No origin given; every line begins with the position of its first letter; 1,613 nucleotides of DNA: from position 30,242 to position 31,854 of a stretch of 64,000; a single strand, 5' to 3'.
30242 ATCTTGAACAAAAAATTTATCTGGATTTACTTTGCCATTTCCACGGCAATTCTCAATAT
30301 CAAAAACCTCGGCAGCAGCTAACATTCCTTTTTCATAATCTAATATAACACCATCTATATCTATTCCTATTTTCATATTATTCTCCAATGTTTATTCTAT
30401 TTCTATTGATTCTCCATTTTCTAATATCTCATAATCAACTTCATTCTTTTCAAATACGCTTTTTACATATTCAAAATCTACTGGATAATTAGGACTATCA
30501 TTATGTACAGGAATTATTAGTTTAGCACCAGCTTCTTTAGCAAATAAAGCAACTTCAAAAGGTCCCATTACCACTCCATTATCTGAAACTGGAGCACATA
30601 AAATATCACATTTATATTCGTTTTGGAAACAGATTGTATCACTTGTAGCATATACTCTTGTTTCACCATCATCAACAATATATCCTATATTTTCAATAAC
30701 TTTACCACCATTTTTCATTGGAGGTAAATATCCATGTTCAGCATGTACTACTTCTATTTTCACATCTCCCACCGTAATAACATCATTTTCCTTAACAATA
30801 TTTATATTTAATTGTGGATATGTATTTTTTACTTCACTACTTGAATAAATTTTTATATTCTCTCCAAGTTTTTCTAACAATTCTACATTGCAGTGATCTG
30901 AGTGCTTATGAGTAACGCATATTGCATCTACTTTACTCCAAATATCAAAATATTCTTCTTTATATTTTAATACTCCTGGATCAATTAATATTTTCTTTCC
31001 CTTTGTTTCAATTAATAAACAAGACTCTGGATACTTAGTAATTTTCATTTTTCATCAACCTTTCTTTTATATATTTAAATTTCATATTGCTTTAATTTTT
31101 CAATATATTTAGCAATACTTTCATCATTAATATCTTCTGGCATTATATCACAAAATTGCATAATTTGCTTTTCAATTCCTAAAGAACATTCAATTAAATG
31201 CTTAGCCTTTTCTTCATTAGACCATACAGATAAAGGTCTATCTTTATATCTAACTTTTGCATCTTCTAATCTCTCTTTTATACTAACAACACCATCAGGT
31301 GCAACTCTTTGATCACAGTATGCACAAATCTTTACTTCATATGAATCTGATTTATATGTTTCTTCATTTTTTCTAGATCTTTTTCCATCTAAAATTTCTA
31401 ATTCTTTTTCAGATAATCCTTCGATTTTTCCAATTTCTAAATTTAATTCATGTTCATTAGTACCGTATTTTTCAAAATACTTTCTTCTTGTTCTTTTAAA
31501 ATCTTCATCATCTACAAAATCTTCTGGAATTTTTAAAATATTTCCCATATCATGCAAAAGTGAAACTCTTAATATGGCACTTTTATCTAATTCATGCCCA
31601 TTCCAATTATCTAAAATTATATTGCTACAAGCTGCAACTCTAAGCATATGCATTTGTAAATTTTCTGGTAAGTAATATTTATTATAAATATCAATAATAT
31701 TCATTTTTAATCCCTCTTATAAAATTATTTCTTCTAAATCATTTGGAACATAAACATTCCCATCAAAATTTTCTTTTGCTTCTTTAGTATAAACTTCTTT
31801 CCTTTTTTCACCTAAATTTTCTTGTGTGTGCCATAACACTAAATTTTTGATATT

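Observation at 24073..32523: Mega-operon-like array of 12 nucleotide-hydrolase-fold genes under an AraC/GyrI-like regulator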

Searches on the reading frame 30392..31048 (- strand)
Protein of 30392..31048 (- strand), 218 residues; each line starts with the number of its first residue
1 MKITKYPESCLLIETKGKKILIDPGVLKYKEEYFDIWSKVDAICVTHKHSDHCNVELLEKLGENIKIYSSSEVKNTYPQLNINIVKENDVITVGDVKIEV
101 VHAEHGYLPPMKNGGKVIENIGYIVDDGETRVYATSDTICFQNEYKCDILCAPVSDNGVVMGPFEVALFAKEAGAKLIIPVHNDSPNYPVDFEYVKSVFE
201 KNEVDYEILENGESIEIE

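Call 5: search_protein_families(library=pfam, proteins=[window:30392-31048:-], max_evalue=0.01)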
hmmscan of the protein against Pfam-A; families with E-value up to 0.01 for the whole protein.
window:30392-31048:- (218 aa): 3 families
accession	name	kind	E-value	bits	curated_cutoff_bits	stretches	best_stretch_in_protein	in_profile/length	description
PF13483.12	Lactamase_B_3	-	8e-25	88.1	24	1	2-182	1-160/160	Beta-lactamase superfamily domain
PF12706.13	Lactamase_B_2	-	7.7e-14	52.2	27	1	20-182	3-199/200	Beta-lactamase superfamily domain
PF00753.33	Lactamase_B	-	1.7e-08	35.1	22.7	1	6-53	4-57/196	Metallo-beta-lactamase superfamily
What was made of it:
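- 30392..31048 (-): MBL_B: UPF0173-type MBL-fold metal hydrolase (218 aa), HKHSDH motif. Lactamase_B_3 88 bits (call 5).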

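Call 7: search_protein_families(library=ncbifam, proteins=[window:30392-31048:-], max_evalue=0.001)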
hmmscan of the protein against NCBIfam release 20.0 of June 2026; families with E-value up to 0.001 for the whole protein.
window:30392-31048:- (218 aa): 9 families
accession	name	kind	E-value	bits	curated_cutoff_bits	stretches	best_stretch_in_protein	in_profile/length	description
NF001911.0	PRK00685.1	equivalog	6.8e-17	61.7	144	1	1-216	1-227/228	metal-dependent hydrolase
NF002553.0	PRK02113.1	equivalog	3.1e-06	26.8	386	1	10-104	37-134/252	MBL fold metallo-hydrolase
TIGR03413.1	GSH_gloB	equivalog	3.4e-06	26.6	200.8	1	12-102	15-103/248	hydroxyacylglutathione hydrolase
NF038231.1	MBL_Geo_Pelo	equivalog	4.2e-06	26.5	360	1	9-54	35-80/250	GPMC system MBL fold metallohydrolase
TIGR03675.1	arCOG00543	equivalog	5.2e-05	21.7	580.2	1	9-92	189-276/631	beta-CASP ribonuclease aCPSF1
NF008688.0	PRK11709.1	equivalog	5.3e-05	22.3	306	1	38-103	108-182/355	L-ascorbate 6-phosphate lactonase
TIGR03307.1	PhnP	equivalog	5.5e-05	22.6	272.25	1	9-72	38-101/249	phosphonate metabolism protein PhnP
NF000801.0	PRK00055.1-3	equivalog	8.4e-05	21.8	252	1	9-53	21-67/307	ribonuclease Z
TIGR02651.1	RNase_Z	equivalog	8.5e-05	21.7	292.95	1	9-54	19-66/302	ribonuclease Z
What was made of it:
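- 30392..31048 (-): PRK00685 61.7 bits, below cutoff (call 7).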

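Call 24: search_solved_structures(query=window:30392-31048:-, max_evalue=0.001)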
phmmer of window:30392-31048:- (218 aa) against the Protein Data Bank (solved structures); distinct sequences matched with E-value up to 0.001: 5.
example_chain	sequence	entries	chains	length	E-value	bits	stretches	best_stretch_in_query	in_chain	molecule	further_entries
7e3v_A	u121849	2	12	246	7.7e-07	32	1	1-216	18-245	UPF0173 metal-dependent hydrolase C7P97_11315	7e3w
3kl7_A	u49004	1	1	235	0.00016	24.4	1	9-183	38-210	Putative metal-dependent hydrolase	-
3x2z_A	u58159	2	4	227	0.00031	23.5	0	1-217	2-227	UPF0173 metal-dependent hydrolase TM_1162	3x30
3x2y_A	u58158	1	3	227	0.00034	23.4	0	1-217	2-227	UPF0173 metal-dependent hydrolase TM_1162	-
6hrg_A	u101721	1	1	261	0.00061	22.5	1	2-216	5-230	UPF0173 metal-dependent hydrolase Igni_1254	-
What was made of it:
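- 30392..31048 (-): PDB hits to UPF0173 proteins 7e3v, TM_1162 and Igni_1254 (call 24)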

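Call 28: search_protein_families(library=padloc, proteins=[window:30392-31048:-], max_evalue=0.01)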
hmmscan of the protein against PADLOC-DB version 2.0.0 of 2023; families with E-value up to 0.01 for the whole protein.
window:30392-31048:- (218 aa): 1 family
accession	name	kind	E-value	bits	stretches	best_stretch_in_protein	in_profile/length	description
PDLC03805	RTasMBL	-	0.0019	15.4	1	10-61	13-71/322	DRT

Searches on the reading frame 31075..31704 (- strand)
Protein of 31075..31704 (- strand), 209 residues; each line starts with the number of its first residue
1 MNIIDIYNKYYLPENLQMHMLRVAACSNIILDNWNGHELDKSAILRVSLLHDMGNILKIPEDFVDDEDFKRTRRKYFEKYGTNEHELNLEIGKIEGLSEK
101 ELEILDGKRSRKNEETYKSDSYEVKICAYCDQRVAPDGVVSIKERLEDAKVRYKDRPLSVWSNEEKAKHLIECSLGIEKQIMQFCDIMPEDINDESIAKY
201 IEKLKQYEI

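Call 5: search_protein_families(library=pfam, proteins=[window:31075-31704:-], max_evalue=0.01)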
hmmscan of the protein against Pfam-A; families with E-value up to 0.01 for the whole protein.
window:31075-31704:- (209 aa): 2 families
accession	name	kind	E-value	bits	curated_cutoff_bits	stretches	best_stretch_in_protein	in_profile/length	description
PF01966.28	HD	-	0.00019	22.2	22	1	19-84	4-73/116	HD domain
PF13023.12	HD_3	-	0.007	16.7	22.5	0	13-57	20-63/165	HD domain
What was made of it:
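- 31075..31704 (-): HD_A: divergent HD-superfamily protein (209 aa). It is 77-98% identical among the 120 best hits, from gut Clostridia. Pfam HD 22.2 bits (call 5).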

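Call 7: search_protein_families(library=ncbifam, proteins=[window:31075-31704:-], max_evalue=0.001)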
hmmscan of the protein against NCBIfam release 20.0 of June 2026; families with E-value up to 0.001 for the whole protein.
window:31075-31704:- (209 aa): 0 families

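Call 21: search_solved_structures(query=window:31075-31704:-, max_evalue=0.1)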
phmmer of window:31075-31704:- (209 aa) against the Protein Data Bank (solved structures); distinct sequences matched with E-value up to 0.1: 0.

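Call 28: search_protein_families(library=padloc, proteins=[window:31075-31704:-], max_evalue=0.01)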
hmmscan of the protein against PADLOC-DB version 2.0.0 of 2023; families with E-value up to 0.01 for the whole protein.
window:31075-31704:- (209 aa): 0 families

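Call 41: find_homologous_proteins(query=window:31075-31704:-, max_evalue=0.001)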
Query window:31075-31704:- (209 aa): 1260 proteins with E <= 0.001 among 1492 candidates; the best 120 are listed.
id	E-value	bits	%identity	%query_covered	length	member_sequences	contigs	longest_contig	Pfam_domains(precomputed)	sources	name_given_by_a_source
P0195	4.4e-131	453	98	100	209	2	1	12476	-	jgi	-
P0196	8.9e-131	452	97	100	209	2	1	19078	-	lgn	-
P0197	2.7e-129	447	96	100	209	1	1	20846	-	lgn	-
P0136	1.5e-124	431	91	100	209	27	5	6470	-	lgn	-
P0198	7.4e-116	403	86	100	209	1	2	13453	-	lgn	-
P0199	1.1e-115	402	85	100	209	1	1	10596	-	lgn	-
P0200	1.7e-112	392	83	100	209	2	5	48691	-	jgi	-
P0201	1.0e-110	386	82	100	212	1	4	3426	-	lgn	-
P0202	1.6e-110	386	82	100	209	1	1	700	-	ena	-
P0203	5.6e-110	384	81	100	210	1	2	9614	-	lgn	-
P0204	1.6e-109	382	82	100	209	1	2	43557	-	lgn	-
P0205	1.8e-109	382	82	100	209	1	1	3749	-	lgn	-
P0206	2.1e-109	382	81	100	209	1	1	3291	-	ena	-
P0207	2.7e-109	382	81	100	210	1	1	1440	-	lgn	-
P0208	3.6e-109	381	81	100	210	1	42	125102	-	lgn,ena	-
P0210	7.9e-109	380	80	100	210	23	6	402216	-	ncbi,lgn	-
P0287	7.2e-107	374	79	100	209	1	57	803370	-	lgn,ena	-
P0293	8.1e-107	374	79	100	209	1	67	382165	-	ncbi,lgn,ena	-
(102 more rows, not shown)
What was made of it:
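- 31075..31704 (-): Homologues in call 41.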

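Call 42: find_encoding_contigs(protein=P0287, flank=8000, max_places=1)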
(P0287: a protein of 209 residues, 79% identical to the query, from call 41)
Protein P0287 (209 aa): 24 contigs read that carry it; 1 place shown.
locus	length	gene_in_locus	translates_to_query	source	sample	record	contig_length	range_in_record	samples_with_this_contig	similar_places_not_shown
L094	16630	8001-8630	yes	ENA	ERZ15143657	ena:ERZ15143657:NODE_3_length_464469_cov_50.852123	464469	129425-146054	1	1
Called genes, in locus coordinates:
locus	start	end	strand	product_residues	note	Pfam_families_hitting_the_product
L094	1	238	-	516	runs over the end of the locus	-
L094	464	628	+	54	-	-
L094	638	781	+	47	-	-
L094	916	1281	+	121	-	PF18812:PBECR3, PF18810:PBECR2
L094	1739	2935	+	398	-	-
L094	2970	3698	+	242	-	PF00702:Hydrolase, PF13419:HAD_2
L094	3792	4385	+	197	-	PF00156:Pribosyltran (weak)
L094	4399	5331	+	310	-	PF00389:2-Hacid_dh, PF02826:2-Hacid_dh_C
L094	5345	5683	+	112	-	-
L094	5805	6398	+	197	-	PF00702:Hydrolase, PF13419:HAD_2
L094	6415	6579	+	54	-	-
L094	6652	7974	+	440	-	PF03051:Peptidase_C1_2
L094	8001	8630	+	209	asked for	-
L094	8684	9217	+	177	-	PF01928:CYTH (weak)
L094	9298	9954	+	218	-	PF00753:Lactamase_B, PF13483:Lactamase_B_3, PF12706:Lactamase_B_2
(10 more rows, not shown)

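Call 43: find_encoding_contigs(protein=P0293, flank=8000, max_places=1)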
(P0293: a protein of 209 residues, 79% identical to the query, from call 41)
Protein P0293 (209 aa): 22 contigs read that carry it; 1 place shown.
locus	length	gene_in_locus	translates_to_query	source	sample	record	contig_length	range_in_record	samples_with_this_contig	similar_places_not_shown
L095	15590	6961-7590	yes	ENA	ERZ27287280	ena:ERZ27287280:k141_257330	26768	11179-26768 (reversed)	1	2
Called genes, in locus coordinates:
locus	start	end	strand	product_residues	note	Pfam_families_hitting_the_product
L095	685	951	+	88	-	-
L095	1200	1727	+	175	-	PF00239:Resolvase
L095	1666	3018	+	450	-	PF07508:Recombinase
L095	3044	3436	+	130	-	PF14198:TnpV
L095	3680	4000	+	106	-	PF21983:NikA-like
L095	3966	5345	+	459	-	PF03432:Relaxase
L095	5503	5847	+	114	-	PF02311:AraC_binding (weak), PF07883:Cupin_2 (weak)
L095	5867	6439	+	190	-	PF02525:Flavodoxin_2, PF03358:FMN_red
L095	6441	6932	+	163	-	PF18931:DUF5680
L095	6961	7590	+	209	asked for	-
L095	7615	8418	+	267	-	PF00459:Inositol_P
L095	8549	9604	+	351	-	PF00004:AAA, PF07728:AAA_5 (faint)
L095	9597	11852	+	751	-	PF00082:Peptidase_S8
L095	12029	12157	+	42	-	-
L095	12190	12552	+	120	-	-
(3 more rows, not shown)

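Call 44: find_encoding_contigs(protein=P0210, flank=8000, max_places=1)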
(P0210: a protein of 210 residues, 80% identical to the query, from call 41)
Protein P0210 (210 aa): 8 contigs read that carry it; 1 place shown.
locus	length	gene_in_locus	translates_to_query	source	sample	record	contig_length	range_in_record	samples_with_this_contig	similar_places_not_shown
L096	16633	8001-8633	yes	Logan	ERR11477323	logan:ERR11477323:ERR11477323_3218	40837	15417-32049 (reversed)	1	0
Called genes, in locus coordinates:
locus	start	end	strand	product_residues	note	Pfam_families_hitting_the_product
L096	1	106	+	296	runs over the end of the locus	-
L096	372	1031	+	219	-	PF02698:DUF218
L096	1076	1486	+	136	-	PF27217:AF_0155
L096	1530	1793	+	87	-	-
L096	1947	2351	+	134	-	PF00293:NUDIX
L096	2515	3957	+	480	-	PF00206:Lyase_1, PF10397:ADSL_C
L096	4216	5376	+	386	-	PF00465:Fe-ADH, PF13685:Fe-ADH_2 (weak), PF25137:ADH_Fe_C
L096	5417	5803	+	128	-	-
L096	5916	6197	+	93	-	-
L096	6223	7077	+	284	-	PF01738:DLH (faint), PF08538:DUF1749 (weak), PF12146:Hydrolase_4 (weak), PF00561:Abhydrolase_1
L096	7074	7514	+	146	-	PF00583:Acetyltransf_1, PF13508:Acetyltransf_7 (weak)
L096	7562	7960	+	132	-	PF00903:Glyoxalase, PF13669:Glyoxalase_4, PF22677:Ble-like_N (faint)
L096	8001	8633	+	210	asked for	-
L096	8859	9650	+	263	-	PF13489:Methyltransf_23, PF03848:TehB (weak), PF13847:Methyltransf_31, PF08241:Methyltransf_11, PF08242:Methyltransf_12 (weak), PF13649:Methyltransf_25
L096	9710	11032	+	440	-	PF03051:Peptidase_C1_2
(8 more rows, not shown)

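Call 53: predict_structure(alignment_id=A4)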
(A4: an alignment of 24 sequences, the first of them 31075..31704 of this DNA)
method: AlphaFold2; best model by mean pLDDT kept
length: 209 residues; sequences in the alignment: 24
mean_pLDDT: 78.6   pTM: 0.78
mean pLDDT of the five models: 78.6, 46.9, 46.6, 44.9, 44.3
residues with pLDDT >= 90: 44; 70-90: 118; 50-70: 41; < 50: 6
segments of 3 or more residues with pLDDT < 50: none
pLDDT, mean of each block of 10 residues (from residue 1): 52 74 91 93 84 69 74 76 72 82 77 81 91 82 73 60 76 89 93 91 70
secondary structure, 60 per line:
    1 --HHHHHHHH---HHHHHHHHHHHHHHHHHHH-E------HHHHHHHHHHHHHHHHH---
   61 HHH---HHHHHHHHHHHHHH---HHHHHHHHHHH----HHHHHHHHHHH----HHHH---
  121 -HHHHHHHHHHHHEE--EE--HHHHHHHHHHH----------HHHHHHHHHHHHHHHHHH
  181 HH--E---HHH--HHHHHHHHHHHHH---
elements in order: H3-10 H14-32 H41-57 H67-80 H84-94 H99-109 H114-117 H122-133 H142-152 H163-182 H194-206

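Call 56: fold_search(model_id=the predicted structure, library=pdb)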
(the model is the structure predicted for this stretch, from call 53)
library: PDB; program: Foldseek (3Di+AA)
matches with E <= 10: 396; with E <= 0.001: 0
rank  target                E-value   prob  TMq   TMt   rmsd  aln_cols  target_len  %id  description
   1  4s1c_D                4.9e-02  0.92  0.35  0.36  11.8       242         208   15  Crystal Structure of L. monocytogenes phosphodiesterase PgpH HD domain (released 2015-02-11)
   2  4s1c_A                5.4e-02  0.96  0.38  0.38  11.2       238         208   16  Crystal Structure of L. monocytogenes phosphodiesterase PgpH HD domain (released 2015-02-11)
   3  9rbz_C                7.5e-02  0.84  0.32  0.33   9.6       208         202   11  DvhD, HD-GYP domain, c-di-GMP-bound (released 2026-03-04)
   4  9rbz_B                7.9e-02  0.80  0.32  0.32   9.4       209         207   13  DvhD, HD-GYP domain, c-di-GMP-bound (released 2026-03-04)
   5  9rbz_A                8.3e-02  0.87  0.34  0.34   9.2       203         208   12  DvhD, HD-GYP domain, c-di-GMP-bound (released 2026-03-04)
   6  9rbz_D                1.4e-01  0.84  0.37  0.37   8.4       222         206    9  DvhD, HD-GYP domain, c-di-GMP-bound (released 2026-03-04)
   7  2pq7                  2.8e-01  0.84  0.36  0.42   9.8       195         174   17  Crystal structure of predicted HD superfamily hydrolase (104161995) from uncultured Thermotogales bacterium at 1.45 A re (released 2007-05-15)
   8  9fyi_B                4.3e-01  0.10  0.17  0.11  17.8       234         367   11  [4Fe-4S] Cluster-Containing L-Cysteine Desulfidase CyuA from Methanococcus maripaludis (released 2025-07-16)
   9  3ez0_D                5.0e-01  0.11  0.17  0.17  20.4       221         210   12  Crystal structure of protein of unknown function with ferritin-like fold (YP_832262.1) from Arthrobacter sp. FB24 at 2 (released 2008-11-25)
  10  3ez0_B                5.0e-01  0.11  0.17  0.17  20.4       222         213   11  Crystal structure of protein of unknown function with ferritin-like fold (YP_832262.1) from Arthrobacter sp. FB24 at 2 (released 2008-11-25)
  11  2qym                  6.1e-01  0.23  0.30  0.23  14.3       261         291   11  crystal structure of unliganded PDE4C2 (released 2008-04-08)
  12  6i1r_B                7.7e-01  0.11  0.22  0.16  16.6       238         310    9  Crystal structure of CMP bound CST in an outward facing conformation (released 2019-06-05)
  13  3kh1_A                8.4e-01  0.25  0.25  0.27  12.1       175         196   13  Crystal structure of Predicted metal-dependent phosphohydrolase (ZP_00055740.2) from Magnetospirillum magnetotacticum  (released 2009-11-24)
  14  2pjq_D                8.4e-01  0.14  0.24  0.24  16.7       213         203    9  Crystal structure of Q88U62_LACPL from Lactobacillus plantarum. Northeast Structural Genomics target LpR71 (released 2007-05-01)
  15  3koh_A                8.4e-01  0.08  0.16  0.10  16.4       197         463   14  Cytochrome P450 2E1 with omega-imidazolyl octanoic acid (released 2010-05-12)
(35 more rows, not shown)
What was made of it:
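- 31075..31704 (-): The fold search was inconclusive (calls 53, 56)
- Tried and rejected: This led nowhere beyond 'HD superfamily' (calls 53, 56).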

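Call 60: search_protein_representatives(protein=window:31075-31704:-)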
Query: 209 residues. Proteins with E-value up to 0.001 (for the whole library): 1056; up to 1e-10: 749; up to 1e-30: 65. The best 150 are listed.
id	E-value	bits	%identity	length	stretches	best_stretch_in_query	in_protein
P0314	3.1e-77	275.3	80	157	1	53-209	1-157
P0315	1.4e-65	237.2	57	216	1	1-209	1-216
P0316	2.6e-59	216.8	36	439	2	5-188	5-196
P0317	1.1e-51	191.8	81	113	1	97-209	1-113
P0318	9.4e-48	179.0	44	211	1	1-209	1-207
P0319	1.4e-47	178.5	75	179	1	68-176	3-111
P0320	2.7e-42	161.2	42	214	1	2-209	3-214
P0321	7.9e-40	153.1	45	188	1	20-208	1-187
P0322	3.1e-39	151.2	41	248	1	3-209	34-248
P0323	5.3e-39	150.4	45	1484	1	2-207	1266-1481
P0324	2.0e-38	148.5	60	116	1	1-113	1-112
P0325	2.4e-38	148.3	71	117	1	1-90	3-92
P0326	2.4e-38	148.3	45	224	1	5-205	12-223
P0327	3.5e-38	147.7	44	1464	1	2-207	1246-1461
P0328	7.4e-38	146.7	39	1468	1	2-208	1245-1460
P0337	1.3e-34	136.1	41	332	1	3-209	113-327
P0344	9.2e-34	133.3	39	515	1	3-207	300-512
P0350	4.8e-33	131.0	38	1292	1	5-208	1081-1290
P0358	5.0e-32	127.7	39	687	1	3-209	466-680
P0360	8.1e-32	127.0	39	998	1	3-209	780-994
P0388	8.3e-30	120.4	36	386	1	6-207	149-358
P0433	2.6e-27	112.3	39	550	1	2-199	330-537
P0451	1.2e-26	110.1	38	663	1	6-205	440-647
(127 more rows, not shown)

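Call 61: search_protein_families(library=pfam, proteins=[P0323, P0350, P0316, P0344, P0358, P0360, P0337, P0388, P0433, P0451], max_evalue=0.0001)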
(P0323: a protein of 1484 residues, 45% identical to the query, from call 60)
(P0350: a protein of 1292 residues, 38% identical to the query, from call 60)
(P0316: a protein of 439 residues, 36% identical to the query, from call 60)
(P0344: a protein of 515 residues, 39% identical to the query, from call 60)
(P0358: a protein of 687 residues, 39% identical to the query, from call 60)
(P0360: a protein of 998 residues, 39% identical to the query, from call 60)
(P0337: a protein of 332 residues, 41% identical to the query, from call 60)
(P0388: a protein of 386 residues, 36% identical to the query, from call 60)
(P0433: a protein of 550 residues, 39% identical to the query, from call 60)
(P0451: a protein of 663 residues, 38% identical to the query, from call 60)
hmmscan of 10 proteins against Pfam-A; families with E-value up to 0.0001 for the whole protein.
P0323 (1484 aa): 3 families
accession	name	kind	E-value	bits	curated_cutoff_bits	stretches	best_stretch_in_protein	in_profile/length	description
PF01326.24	PPDK_N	-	2.8e-27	96.3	27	1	1057-1251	79-315/328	Pyruvate phosphate dikinase, AMP/ATP-binding domain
PF00391.29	PEP-utilizers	-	9e-21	73.7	23.1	1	921-988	1-68/72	PEP-utilising enzyme, mobile domain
PF01966.28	HD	-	1.9e-05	25.3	22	0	1282-1324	3-43/116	HD domain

P0350 (1292 aa): 3 families
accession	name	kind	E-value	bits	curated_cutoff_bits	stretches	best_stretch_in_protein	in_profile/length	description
PF00391.29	PEP-utilizers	-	2.8e-16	59.3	23.1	1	724-794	2-72/72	PEP-utilising enzyme, mobile domain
PF01326.24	PPDK_N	-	8.4e-14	52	27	0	865-1000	75-228/328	Pyruvate phosphate dikinase, AMP/ATP-binding domain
PF01048.26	PNP_UDP_1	-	3.4e-07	30.4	25.1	1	68-237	62-203/233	Phosphorylase superfamily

P0316 (439 aa): 3 families
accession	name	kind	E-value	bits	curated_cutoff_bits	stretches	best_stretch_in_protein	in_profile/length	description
PF01966.28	HD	-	1e-12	48.8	22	1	241-283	4-44/116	HD domain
PF13023.12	HD_3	-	1e-07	32.4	22.5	0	15-54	22-60/165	HD domain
PF12917.13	YfbR-like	-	3.4e-07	30.6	25.9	0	235-284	23-75/182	5'-deoxynucleotidase YfbR-like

P0344 (515 aa): 2 families
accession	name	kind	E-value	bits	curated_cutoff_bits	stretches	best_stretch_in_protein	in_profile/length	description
PF01326.24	PPDK_N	-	1.9e-16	60.7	27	1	96-274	101-311/328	Pyruvate phosphate dikinase, AMP/ATP-binding domain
PF01966.28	HD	-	7.9e-05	23.4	22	0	316-430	4-104/116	HD domain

P0358 (687 aa): 3 families
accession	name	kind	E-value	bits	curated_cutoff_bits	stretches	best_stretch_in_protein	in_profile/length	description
PF00391.29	PEP-utilizers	-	1.1e-20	73.5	23.1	1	113-184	1-72/72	PEP-utilising enzyme, mobile domain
PF01326.24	PPDK_N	-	1.8e-20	74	27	1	258-449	81-317/328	Pyruvate phosphate dikinase, AMP/ATP-binding domain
PF01966.28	HD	-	2.3e-05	25.1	22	1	482-526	4-46/116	HD domain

P0360 (998 aa): 2 families
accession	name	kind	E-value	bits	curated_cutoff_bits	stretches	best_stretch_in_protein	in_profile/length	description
PF01326.24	PPDK_N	-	4.4e-28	98.9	27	1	572-768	81-322/328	Pyruvate phosphate dikinase, AMP/ATP-binding domain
PF00391.29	PEP-utilizers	-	5.1e-21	74.5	23.1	1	427-498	1-72/72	PEP-utilising enzyme, mobile domain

P0337 (332 aa): 1 family
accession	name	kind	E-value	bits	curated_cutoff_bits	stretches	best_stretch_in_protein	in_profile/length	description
PF01326.24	PPDK_N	-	2.7e-10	40.5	27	1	44-100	264-322/328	Pyruvate phosphate dikinase, AMP/ATP-binding domain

P0388 (386 aa): 1 family
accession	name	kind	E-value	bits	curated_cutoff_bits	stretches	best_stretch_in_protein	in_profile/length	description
PF01041.23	DegT_DnrJ_EryC1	-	2.7e-06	27.3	19.8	1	2-102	242-345/360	DegT/DnrJ/EryC1/StrS aminotransferase family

P0433 (550 aa): 2 families
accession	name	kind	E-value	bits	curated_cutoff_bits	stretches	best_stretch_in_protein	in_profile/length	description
PF01326.24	PPDK_N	-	1.5e-27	97.2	27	1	123-315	78-315/328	Pyruvate phosphate dikinase, AMP/ATP-binding domain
PF00391.29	PEP-utilizers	-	8.3e-08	32.2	23.1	1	1-52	20-71/72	PEP-utilising enzyme, mobile domain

P0451 (663 aa): 2 families
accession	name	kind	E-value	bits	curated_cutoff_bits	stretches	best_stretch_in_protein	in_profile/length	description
PF01326.24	PPDK_N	-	3.5e-25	89.4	27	1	232-419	81-313/328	Pyruvate phosphate dikinase, AMP/ATP-binding domain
PF00391.29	PEP-utilizers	-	1.6e-22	79.3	23.1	1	88-158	2-72/72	PEP-utilising enzyme, mobile domain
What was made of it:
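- HD_A homologues are often fused to PEP-utilizer/PPDK_N dikinase modules (calls 60, 61).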
